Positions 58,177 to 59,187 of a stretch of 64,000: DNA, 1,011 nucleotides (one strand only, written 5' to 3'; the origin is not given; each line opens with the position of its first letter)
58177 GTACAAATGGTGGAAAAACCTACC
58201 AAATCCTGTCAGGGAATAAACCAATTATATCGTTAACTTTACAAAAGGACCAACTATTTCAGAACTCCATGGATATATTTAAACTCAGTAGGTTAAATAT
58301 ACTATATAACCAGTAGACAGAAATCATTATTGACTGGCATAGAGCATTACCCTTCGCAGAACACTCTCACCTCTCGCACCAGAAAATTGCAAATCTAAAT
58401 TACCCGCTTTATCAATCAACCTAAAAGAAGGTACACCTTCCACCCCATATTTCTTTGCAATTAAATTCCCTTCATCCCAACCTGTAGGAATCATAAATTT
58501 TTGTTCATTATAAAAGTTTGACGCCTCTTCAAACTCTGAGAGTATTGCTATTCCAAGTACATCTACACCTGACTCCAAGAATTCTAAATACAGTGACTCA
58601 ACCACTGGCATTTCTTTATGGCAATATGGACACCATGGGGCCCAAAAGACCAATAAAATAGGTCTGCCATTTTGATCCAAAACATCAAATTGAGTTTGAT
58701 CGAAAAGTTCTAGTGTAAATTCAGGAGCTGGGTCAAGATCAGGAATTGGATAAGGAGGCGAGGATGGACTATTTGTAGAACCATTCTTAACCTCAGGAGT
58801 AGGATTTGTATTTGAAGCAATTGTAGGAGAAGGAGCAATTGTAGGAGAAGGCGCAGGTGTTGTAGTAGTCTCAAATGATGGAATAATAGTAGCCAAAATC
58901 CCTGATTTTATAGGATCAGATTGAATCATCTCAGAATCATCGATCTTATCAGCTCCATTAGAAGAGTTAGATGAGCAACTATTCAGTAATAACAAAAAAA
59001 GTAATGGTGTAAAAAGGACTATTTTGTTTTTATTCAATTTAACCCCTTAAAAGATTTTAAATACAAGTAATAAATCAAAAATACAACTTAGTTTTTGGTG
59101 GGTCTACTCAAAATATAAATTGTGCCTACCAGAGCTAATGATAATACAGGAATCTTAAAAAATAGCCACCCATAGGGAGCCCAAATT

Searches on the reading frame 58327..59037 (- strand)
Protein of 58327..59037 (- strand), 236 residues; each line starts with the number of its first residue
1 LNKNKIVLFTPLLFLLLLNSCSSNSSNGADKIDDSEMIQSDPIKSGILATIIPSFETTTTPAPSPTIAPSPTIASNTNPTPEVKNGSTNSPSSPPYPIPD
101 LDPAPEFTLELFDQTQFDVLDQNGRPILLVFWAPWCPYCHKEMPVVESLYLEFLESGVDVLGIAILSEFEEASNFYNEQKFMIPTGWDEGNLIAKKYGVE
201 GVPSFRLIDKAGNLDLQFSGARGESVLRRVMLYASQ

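Call 71: search_protein_families(library=pfam, max_evalue=0.000001, proteins=[window:58327-59037:-])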
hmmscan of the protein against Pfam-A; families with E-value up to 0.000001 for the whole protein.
window:58327-59037:- (236 aa): 5 families
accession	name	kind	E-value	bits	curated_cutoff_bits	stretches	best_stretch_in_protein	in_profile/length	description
PF00578.27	AhpC-TSA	-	3.4e-20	72.6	26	1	102-214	3-121/124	AhpC/TSA family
PF08534.16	Redoxin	-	1.4e-18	67.5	26.6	1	102-220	4-134/148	Redoxin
PF13905.12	Thioredoxin_8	-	8.9e-12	45.6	27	1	124-213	1-93/94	Thioredoxin-like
PF13098.12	Thioredoxin_2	-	4.2e-11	43.5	27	1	122-222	3-95/104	Thioredoxin-like domain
PF00085.26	Thioredoxin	-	1.5e-10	41.4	23.5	0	117-154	10-48/103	Thioredoxin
